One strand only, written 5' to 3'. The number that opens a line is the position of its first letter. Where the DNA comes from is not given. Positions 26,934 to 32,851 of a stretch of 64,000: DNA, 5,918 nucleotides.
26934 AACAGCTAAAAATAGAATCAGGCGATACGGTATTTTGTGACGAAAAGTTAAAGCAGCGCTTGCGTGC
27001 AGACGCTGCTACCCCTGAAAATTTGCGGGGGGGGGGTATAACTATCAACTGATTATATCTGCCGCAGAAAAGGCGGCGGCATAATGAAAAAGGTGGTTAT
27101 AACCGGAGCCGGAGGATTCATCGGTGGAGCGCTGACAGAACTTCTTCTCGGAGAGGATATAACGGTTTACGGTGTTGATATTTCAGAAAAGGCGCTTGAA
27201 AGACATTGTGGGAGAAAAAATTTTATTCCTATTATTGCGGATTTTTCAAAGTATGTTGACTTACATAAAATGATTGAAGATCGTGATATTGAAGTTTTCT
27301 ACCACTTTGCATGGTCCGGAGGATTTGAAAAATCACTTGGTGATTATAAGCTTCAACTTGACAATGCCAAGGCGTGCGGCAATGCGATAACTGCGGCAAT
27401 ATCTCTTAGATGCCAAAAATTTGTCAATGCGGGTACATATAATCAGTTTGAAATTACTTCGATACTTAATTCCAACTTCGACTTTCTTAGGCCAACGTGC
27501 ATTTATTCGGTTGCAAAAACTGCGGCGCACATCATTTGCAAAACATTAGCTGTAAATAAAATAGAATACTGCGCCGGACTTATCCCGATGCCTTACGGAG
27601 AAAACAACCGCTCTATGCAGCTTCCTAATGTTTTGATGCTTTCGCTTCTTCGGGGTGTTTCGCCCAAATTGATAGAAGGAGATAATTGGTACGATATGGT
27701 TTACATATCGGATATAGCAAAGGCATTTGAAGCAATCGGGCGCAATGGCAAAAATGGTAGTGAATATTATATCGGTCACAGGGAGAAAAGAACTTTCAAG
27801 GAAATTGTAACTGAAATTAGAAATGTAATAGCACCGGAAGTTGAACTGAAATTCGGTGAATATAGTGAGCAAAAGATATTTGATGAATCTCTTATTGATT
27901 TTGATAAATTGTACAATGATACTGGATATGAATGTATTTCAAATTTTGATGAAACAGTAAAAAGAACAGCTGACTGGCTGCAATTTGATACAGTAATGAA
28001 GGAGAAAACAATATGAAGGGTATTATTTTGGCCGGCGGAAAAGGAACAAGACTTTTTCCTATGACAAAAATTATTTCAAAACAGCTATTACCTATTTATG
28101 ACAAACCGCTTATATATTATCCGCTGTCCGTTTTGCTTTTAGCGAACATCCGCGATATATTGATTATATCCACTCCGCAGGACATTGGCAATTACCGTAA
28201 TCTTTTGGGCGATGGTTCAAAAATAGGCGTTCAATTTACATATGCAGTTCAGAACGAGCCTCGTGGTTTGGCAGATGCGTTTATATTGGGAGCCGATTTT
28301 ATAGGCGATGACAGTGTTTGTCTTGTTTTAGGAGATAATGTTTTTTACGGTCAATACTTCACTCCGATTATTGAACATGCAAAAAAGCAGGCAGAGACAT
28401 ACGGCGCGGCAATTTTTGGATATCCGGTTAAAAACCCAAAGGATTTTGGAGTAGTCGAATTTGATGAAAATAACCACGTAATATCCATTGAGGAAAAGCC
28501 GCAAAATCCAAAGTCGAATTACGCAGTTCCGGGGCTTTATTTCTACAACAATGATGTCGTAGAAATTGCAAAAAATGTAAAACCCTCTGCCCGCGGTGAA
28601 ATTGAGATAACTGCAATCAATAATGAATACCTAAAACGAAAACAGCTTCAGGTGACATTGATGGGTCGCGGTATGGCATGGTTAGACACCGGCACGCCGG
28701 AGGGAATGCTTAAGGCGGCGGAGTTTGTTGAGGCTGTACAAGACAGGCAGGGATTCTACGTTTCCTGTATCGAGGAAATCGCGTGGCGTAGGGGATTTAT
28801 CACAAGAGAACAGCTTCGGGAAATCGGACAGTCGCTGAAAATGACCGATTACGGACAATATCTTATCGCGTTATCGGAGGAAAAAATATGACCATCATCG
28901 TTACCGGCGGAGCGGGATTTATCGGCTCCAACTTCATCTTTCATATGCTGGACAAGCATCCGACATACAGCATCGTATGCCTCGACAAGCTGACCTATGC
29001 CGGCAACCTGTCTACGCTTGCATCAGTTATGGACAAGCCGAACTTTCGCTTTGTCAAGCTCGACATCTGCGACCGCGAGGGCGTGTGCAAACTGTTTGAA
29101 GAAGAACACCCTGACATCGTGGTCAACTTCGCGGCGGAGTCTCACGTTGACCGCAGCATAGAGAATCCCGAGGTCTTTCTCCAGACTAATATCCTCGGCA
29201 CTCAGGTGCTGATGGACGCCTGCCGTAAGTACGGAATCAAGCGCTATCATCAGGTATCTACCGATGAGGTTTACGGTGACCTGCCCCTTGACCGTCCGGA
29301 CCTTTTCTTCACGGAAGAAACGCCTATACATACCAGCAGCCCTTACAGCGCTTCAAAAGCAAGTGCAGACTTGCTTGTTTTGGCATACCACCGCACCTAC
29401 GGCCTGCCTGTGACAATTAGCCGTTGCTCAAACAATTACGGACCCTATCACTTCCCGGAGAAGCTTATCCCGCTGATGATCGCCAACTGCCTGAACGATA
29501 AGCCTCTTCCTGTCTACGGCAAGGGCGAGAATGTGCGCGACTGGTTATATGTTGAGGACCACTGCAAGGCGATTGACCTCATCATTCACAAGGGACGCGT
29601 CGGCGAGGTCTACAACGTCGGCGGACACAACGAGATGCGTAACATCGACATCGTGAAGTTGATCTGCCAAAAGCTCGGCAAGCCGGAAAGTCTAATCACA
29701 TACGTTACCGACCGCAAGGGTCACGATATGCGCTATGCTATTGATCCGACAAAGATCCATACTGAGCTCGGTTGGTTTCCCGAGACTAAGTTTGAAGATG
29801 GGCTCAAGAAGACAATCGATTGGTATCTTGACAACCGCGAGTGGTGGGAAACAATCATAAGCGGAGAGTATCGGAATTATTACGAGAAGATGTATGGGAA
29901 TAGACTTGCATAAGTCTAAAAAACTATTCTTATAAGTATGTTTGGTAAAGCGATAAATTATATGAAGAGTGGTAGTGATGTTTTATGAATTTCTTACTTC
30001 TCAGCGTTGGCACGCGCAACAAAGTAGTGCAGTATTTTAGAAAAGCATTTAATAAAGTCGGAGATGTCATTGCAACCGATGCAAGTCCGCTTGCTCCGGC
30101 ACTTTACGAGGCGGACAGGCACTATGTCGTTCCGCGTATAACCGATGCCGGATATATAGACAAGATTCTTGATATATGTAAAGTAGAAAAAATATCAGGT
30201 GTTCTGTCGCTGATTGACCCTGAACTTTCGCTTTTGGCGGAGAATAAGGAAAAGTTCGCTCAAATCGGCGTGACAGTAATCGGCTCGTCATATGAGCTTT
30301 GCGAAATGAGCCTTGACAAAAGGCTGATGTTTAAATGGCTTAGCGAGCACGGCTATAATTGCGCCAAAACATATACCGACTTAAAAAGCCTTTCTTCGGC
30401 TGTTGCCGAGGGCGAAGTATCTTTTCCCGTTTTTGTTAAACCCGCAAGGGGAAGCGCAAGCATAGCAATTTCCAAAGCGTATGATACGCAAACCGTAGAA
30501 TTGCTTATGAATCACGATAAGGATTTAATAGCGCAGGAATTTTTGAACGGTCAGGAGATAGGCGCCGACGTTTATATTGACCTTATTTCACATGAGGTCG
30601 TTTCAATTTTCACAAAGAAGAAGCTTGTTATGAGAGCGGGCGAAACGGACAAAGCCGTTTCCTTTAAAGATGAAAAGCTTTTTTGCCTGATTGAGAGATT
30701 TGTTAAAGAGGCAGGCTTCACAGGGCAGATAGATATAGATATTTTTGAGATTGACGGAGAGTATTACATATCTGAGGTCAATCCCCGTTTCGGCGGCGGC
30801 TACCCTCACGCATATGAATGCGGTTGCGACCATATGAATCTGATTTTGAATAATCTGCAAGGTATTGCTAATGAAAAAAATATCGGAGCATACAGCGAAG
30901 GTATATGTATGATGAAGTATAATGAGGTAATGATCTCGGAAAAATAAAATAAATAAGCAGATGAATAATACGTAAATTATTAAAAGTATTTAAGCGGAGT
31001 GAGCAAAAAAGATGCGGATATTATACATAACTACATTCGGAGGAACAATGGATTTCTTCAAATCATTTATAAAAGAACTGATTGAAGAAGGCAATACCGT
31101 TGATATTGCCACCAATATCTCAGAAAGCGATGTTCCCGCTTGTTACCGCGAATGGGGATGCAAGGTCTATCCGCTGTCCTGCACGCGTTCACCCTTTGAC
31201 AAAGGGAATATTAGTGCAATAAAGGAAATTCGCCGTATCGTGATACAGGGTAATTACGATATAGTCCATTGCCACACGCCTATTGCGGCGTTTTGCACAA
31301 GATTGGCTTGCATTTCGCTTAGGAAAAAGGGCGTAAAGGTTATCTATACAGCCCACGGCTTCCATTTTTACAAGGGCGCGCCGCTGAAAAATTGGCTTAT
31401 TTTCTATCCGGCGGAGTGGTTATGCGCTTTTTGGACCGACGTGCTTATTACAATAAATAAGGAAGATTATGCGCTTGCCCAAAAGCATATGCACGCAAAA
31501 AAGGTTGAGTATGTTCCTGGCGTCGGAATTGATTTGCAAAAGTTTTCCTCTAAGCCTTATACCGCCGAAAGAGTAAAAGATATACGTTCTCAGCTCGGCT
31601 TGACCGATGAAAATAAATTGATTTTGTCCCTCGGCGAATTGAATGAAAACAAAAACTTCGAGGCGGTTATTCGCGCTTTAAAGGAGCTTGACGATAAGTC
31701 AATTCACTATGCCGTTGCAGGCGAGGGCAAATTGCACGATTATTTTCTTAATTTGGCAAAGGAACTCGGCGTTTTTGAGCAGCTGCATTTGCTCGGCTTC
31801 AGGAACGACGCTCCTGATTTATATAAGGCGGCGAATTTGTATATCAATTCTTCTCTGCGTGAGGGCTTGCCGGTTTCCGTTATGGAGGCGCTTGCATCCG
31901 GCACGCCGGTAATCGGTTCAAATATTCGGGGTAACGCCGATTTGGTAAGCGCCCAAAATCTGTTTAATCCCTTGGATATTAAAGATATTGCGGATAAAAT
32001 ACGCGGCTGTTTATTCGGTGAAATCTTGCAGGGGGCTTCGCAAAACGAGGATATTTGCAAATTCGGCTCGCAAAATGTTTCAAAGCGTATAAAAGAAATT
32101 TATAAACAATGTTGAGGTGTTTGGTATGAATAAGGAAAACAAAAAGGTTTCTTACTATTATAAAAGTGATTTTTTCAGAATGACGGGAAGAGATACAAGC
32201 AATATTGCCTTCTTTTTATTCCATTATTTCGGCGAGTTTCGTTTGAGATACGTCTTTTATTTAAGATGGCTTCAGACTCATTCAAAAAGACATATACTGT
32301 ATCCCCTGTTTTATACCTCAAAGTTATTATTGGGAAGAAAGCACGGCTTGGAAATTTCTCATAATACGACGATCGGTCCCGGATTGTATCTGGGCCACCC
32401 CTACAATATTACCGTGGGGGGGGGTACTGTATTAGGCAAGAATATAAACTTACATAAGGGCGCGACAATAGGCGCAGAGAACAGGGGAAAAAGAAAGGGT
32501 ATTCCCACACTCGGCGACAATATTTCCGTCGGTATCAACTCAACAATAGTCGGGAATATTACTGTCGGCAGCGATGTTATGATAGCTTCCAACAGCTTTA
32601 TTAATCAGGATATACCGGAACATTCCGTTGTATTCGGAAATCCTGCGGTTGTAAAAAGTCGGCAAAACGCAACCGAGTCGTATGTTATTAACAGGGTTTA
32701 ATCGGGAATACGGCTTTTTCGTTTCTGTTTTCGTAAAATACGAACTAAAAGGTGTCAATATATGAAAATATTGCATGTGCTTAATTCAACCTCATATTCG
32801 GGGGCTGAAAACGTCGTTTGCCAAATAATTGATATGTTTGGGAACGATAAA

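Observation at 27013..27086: Homologous G10-containing linkers upstream of two glycan genes; one alternative tract length in each case places the upstream stop codon in 1-nt overlap with the downstream ATG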

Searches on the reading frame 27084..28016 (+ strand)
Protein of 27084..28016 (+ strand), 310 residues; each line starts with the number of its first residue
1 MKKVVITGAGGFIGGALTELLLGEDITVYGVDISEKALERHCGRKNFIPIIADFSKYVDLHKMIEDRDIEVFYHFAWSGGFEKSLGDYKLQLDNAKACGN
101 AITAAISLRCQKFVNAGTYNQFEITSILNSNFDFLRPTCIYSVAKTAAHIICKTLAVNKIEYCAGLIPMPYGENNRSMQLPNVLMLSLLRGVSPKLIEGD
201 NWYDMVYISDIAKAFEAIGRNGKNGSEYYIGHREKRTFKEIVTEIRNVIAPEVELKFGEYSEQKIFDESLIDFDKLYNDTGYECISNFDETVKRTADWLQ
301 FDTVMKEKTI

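Call 6: search_protein_families(library=pfam, proteins=[window:27084-28016:+])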
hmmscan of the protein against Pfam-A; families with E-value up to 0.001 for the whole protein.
window:27084-28016:+ (310 aa): 3 families
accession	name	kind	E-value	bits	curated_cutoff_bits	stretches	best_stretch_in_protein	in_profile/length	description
PF01370.27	Epimerase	-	1.4e-23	84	20.9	1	4-231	1-240/240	NAD dependent epimerase/dehydratase family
PF16363.11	GDP_Man_Dehyd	-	1.1e-11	45.3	27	1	6-294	2-331/332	GDP-mannose 4,6 dehydratase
PF01073.25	3Beta_HSD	-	0.00026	20.6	22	1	5-120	1-118/280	3-beta hydroxysteroid dehydrogenase/isomerase family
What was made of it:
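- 27084..28016 (+): Downstream gene 1: a second SDR-family enzyme (310 aa), with only a weak ribosome-binding site (AAGG, 10 nt upstream of the ATG). Pfam Epimerase, E = 1.4e-23 (call 6).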

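Call 10: find_encoding_contigs(protein=window:27084-28016:+, flank=3000, max_places=10)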
Protein window:27084-28016:+ (310 aa): 6 contigs read that carry it; 2 places shown.
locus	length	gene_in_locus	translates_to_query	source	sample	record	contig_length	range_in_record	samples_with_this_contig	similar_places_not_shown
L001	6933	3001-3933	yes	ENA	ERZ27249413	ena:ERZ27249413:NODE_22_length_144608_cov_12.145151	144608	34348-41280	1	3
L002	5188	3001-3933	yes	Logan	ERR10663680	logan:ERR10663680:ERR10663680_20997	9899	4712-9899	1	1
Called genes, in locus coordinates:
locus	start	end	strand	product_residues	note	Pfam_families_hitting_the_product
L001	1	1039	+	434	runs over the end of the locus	PF03559:Hexose_dehydrat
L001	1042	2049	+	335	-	PF01408:GFO_IDH_MocA, PF22725:GFO_IDH_MocA_C3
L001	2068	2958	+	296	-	PF01370:Epimerase, PF04321:RmlD_sub_bind, PF16363:GDP_Man_Dehyd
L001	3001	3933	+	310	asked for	PF01370:Epimerase, PF16363:GDP_Man_Dehyd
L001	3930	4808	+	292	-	PF00483:NTP_transferase, PF12804:NTP_transf_3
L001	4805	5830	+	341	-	PF01073:3Beta_HSD, PF01370:Epimerase, PF02719:Polysacc_synt_2, PF04321:RmlD_sub_bind, PF16363:GDP_Man_Dehyd, PF07993:NAD_binding_4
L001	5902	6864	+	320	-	PF21360:PylC-like_N, PF02655:ATP-grasp_3, PF07478:Dala_Dala_lig_C (weak), PF15632:ATPgrasp_Ter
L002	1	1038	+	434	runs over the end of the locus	PF03559:Hexose_dehydrat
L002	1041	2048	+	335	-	PF01408:GFO_IDH_MocA, PF22725:GFO_IDH_MocA_C3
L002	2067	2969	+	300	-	PF01370:Epimerase, PF04321:RmlD_sub_bind, PF16363:GDP_Man_Dehyd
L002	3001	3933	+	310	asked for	PF01370:Epimerase, PF16363:GDP_Man_Dehyd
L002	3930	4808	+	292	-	PF00483:NTP_transferase, PF12804:NTP_transf_3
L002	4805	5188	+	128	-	?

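Call 66: search_protein_families(library=ncbifam, proteins=[window:27084-28013:+], max_evalue=0.00001)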
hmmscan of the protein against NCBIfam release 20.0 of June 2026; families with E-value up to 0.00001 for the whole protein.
window:27084-28013:+ (310 aa): 6 families
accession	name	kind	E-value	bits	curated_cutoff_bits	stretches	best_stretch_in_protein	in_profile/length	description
TIGR01181.1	dTDP_gluc_dehyt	equivalog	2.4e-14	53.1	365.1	1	4-302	2-314/321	dTDP-glucose 4,6-dehydratase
NF007490.0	PRK10084.1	subfamily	6.5e-08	31.9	649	1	179-299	206-334/361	dTDP-glucose 4,6-dehydratase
NF005998.1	PRK08125.1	equivalog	1.6e-07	30.2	777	1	2-59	316-374/649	bifunctional UDP-4-amino-4-deoxy-L-arabinose formyltransferase/UDP-glucuronic acid oxidase ArnA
NF007582.0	PRK10217.1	equivalog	6e-07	28.9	698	0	92-262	109-286/355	dTDP-glucose 4,6-dehydratase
TIGR02197.1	heptose_epim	equivalog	1.4e-06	27.8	274.6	0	4-294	1-308/316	ADP-glyceromanno-heptose 6-epimerase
NF042423.1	oxyalk_red_Shew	equivalog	5.2e-06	25.8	580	1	2-118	9-118/331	2-alkyl-3-oxoalkanoate reductase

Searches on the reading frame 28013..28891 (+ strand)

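Call 6: search_protein_families(library=pfam, proteins=[window:28013-28891:+])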
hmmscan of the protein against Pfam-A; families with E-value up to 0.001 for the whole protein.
window:28013-28891:+ (292 aa): 2 families
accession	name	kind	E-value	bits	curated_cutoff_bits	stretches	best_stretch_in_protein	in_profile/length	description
PF00483.29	NTP_transferase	-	1.7e-76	257.5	21.2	1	2-240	1-243/245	Nucleotidyl transferase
PF12804.13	NTP_transf_3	-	4.7e-08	33.8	27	1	3-125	1-113/160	MobA-like NTP transferase domain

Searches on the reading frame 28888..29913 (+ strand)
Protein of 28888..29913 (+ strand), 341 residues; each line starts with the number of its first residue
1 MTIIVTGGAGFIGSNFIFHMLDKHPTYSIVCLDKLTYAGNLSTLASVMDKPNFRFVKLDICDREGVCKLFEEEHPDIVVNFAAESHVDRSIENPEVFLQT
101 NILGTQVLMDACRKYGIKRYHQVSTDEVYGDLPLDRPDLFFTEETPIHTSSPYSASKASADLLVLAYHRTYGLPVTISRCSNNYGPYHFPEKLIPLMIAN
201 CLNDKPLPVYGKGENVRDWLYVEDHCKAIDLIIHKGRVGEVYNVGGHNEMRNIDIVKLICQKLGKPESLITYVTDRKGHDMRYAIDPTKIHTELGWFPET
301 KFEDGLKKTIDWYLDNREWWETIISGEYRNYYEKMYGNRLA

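Call 6: search_protein_families(library=pfam, proteins=[window:28888-29913:+])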
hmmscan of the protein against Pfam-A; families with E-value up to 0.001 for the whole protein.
window:28888-29913:+ (341 aa): 7 families
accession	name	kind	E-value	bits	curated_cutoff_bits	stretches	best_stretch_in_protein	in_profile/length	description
PF16363.11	GDP_Man_Dehyd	-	3.6e-90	303.2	27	1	4-309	1-332/332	GDP-mannose 4,6 dehydratase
PF01370.27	Epimerase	-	2.2e-72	243.8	20.9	1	3-245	1-240/240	NAD dependent epimerase/dehydratase family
PF01073.25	3Beta_HSD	-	3.8e-18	65.9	22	1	4-227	1-223/280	3-beta hydroxysteroid dehydrogenase/isomerase family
PF02719.21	Polysacc_synt_2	-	3.5e-16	59.7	20.2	1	3-127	1-130/293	Polysaccharide biosynthesis protein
PF04321.23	RmlD_sub_bind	-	2.1e-14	53.8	27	1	1-186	1-154/287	RmlD substrate binding domain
PF07993.18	NAD_binding_4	-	1.3e-13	51.2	20.1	1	76-182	90-206/258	Male sterility protein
PF13460.12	NAD_binding_10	-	0.00035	20.9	27.2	1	40-161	28-128/184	NAD(P)H-binding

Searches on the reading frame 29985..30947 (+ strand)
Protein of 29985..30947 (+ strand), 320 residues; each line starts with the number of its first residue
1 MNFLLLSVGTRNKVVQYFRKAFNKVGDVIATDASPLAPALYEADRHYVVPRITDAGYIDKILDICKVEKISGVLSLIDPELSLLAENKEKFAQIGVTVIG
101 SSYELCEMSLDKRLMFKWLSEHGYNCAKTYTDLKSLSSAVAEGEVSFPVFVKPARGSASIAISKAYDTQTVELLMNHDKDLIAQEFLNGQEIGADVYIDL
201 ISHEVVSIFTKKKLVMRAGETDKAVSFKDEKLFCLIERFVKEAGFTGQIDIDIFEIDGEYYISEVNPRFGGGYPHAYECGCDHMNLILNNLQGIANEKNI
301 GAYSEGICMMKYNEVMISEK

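Call 6: search_protein_families(library=pfam, proteins=[window:29985-30947:+])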
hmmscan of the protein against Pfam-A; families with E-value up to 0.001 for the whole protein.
window:29985-30947:+ (320 aa): 5 families
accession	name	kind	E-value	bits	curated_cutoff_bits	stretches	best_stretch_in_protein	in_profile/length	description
PF21360.3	PylC-like_N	-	4.2e-40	136.2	27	1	4-99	2-96/96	PylC-like, N-terminal domain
PF02655.19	ATP-grasp_3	-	1.3e-14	55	23.2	1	111-271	3-159/160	ATP-grasp domain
PF15632.11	ATPgrasp_Ter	-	1.1e-08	35.3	29.1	1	179-300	3-116/131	ATP-grasp in the biosynthetic pathway with Ter operon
PF07478.18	Dala_Dala_lig_C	-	2e-07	31.2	24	1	139-209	29-105/204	D-ala D-ala ligase C-terminus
PF08443.16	RimK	-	0.0002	21.5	21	1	135-267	29-165/188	RimK-like ATP-grasp domain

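Call 66: search_protein_families(library=ncbifam, proteins=[window:29985-30944:+], max_evalue=0.00001)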
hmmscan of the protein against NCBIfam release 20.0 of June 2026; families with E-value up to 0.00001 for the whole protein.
window:29985-30944:+ (320 aa): 16 families
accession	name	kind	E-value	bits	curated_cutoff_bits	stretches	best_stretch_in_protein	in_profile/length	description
NF009406.0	PRK12767.1-5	equivalog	2e-158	526.7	271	1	1-319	3-321/327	carbamoyl phosphate synthase-like protein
NF009405.0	PRK12767.1-4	equivalog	3.5e-78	262.8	390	1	1-317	1-314/320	carbamoyl phosphate synthase-like protein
NF009404.0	PRK12767.1-3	equivalog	3.8e-78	262.8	316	1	1-317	1-332/344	carbamoyl phosphate synthase-like protein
NF009403.0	PRK12767.1-2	equivalog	1.9e-45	155.6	286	2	1-233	1-229/342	carbamoyl phosphate synthase-like protein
NF009402.0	PRK12767.1-1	equivalog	1.4e-37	129.3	218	1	26-319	30-325/329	carbamoyl phosphate synthase-like protein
NF053643.1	Ddl_archaea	equivalog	8.2e-15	54.6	500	1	14-300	14-304/367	putative pseudomurein biosynthesis ATP-grasp protein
TIGR01205.1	D_ala_D_alaTIGR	subfamily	4.3e-11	42.4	245.65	1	93-268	88-286/318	D-alanine--D-alanine ligase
NF005315.0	PRK06849.1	equivalog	4.7e-11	42.3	406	1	29-270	34-277/389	hypothetical protein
NF000091.3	D_ala_D_ser_VanG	exception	6.3e-09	35.1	495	1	94-196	118-227/344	D-alanine--D-serine ligase VanG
NF002527.0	PRK01966.1-3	equivalog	2e-08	33.8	310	1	94-197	101-211/332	D-alanine--D-alanine ligase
TIGR00768.1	rimK_fam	subfamily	3e-07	30.1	143.4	1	91-211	68-193/276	RimK family alpha-L-glutamate ligase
NF002528.0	PRK01966.1-4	subfamily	4.5e-07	29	262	1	95-197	125-239/366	D-alanine--D-alanine ligase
NF002378.0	PRK01372.1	subfamily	7.6e-07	28.1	243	1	95-208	84-199/305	D-alanine--D-alanine ligase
NF002563.0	PRK02186.1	subfamily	1.1e-06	27.2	625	1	110-213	106-214/890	argininosuccinate lyase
TIGR02144.1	LysX_arch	equivalog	2.2e-06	27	275.6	1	91-267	68-252/281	lysine biosynthesis protein LysX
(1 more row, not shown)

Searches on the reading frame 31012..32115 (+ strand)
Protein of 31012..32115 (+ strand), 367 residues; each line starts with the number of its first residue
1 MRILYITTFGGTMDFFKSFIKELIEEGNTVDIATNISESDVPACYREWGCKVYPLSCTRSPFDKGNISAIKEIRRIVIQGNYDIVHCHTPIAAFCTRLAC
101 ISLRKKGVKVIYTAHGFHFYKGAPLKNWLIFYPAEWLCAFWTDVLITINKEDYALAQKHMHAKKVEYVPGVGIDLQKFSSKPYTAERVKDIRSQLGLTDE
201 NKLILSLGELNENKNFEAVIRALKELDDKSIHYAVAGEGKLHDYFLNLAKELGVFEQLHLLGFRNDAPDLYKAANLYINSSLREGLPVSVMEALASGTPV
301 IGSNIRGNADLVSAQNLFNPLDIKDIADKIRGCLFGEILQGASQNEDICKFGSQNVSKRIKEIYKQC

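Call 6: search_protein_families(library=pfam, proteins=[window:31012-32115:+])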
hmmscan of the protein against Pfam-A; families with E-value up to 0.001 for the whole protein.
window:31012-32115:+ (367 aa): 8 families
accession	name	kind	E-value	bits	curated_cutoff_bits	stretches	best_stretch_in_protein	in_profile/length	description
PF00534.26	Glycos_transf_1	-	5.7e-30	104.5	26.4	1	190-332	4-154/172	Glycosyl transferases group 1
PF13692.12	Glyco_trans_1_4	-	5.2e-24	85.6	27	1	202-333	2-139/142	Glycosyl transferases group 1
PF13439.12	Glyco_transf_4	-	4.1e-16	59.9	28.5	1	11-176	3-169/170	Glycosyltransferase Family 4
PF13477.12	Glyco_trans_4_2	-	4.8e-14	53.1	23.4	1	4-139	3-130/139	Glycosyl transferase 4-like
PF13579.12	Glyco_trans_4_4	-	4.1e-11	43.9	29.7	1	15-169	6-156/158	Glycosyl transferase 4-like domain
PF08288.18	PIGA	-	2.4e-05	25.3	27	1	66-117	35-85/90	PIGA (GPI anchor biosynthesis)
PF00982.27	Glyco_transf_20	-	3.2e-05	23.3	32.5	0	269-335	367-438/473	Glycosyltransferase family 20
PF20706.3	GT4-conflict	-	0.00048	19.7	26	1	269-315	277-323/385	Family 4 Glycosyltransferase in conflict systems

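Call 50: find_encoding_contigs(protein=window:31012-32115:+, flank=2500, max_places=10)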
Protein window:31012-32115:+ (367 aa): no gene with exactly this product is on record in the collection.
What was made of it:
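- Tried and rejected: The exact-sequence look-up of the GT gene 31012-32115 found nothing (call 50).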

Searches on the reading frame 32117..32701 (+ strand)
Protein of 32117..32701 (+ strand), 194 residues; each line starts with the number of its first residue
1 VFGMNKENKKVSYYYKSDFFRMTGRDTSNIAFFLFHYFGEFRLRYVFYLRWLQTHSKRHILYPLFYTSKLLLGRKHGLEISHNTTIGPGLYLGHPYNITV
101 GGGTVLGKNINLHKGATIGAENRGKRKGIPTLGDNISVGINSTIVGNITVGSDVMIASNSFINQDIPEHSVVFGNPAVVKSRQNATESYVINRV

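Call 6: search_protein_families(library=pfam, proteins=[window:32117-32701:+])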
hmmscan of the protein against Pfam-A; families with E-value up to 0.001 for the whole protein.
window:32117-32701:+ (194 aa): 1 family
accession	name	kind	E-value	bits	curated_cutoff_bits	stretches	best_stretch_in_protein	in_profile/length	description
PF00132.30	Hexapep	-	2.1e-08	34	27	1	131-163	3-35/36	Bacterial transferase hexapeptide (six repeats)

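Call 66: search_protein_families(library=ncbifam, proteins=[window:32117-32698:+], max_evalue=0.00001)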
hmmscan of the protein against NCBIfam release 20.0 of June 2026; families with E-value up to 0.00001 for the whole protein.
window:32117-32698:+ (194 aa): 25 families
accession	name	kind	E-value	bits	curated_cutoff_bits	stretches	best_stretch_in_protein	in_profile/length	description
NF041874.1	EPS_EpsC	equivalog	8.5e-27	93.9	150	1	44-182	29-166/168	serine O-acetyltransferase EpsC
TIGR01172.1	cysE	equivalog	7.3e-20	71.6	210.65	1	75-177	59-161/162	serine O-acetyltransferase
TIGR04016.1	WcaB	equivalog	2.6e-15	56.3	194.65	1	64-181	28-144/146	colanic acid biosynthesis acetyltransferase WcaB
NF007564.0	PRK10191.1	equivalog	8.5e-15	54.6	196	1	65-181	45-160/162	colanic acid biosynthesis acetyltransferase WcaB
NF008349.0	PRK11132.1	equivalog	8.4e-13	48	397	1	76-185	140-249/273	serine O-acetyltransferase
NF010940.0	PRK14360.1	equivalog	2e-10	39.8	602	1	102-176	364-437/452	bifunctional UDP-N-acetylglucosamine diphosphorylase/glucosamine-1-phosphate N-acetyltransferase GlmU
NF058585.1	HptprglPActTf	PfamEq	3.8e-10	39.6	300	1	95-184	75-161/172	heptaprenylglyceryl phosphate O-acetyltransferase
NF007797.0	PRK10502.1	subfamily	1e-09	38.3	192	0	132-183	128-179/183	WcaF family extracellular polysaccharide biosynthesis acetyltransferase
NF010937.0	PRK14357.1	equivalog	1.5e-09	37.3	658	1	99-193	354-442/448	bifunctional UDP-N-acetylglucosamine diphosphorylase/glucosamine-1-phosphate N-acetyltransferase GlmU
TIGR03570.1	NeuD_NnaD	subfamily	1.6e-09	37.7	160.8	1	131-177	155-201/202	NeuD/PglB/VioB family sugar acetyltransferase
TIGR03532.1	DapD_Ac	equivalog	2.2e-09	37.3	231.75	1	96-186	127-218/231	2,3,4,5-tetrahydropyridine-2,6-dicarboxylate N-acetyltransferase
NF010934.1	PRK14354.1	equivalog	7.5e-09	34.6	450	1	100-190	362-446/447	bifunctional UDP-N-acetylglucosamine diphosphorylase/glucosamine-1-phosphate N-acetyltransferase GlmU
TIGR01173.1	glmU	equivalog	1e-08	34.5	366.85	1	102-176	365-438/452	bifunctional UDP-N-acetylglucosamine diphosphorylase/glucosamine-1-phosphate N-acetyltransferase GlmU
NF002060.0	PRK00892.1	subfamily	9e-08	31.6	207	0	131-179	265-314/345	UDP-3-O-(3-hydroxymyristoyl)glucosamine N-acyltransferase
NF007240.0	PRK09677.1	equivalog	9.5e-08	31.7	243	1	131-184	132-186/192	putative lipopolysaccharide biosynthesis O-acetyl transferase WbbJ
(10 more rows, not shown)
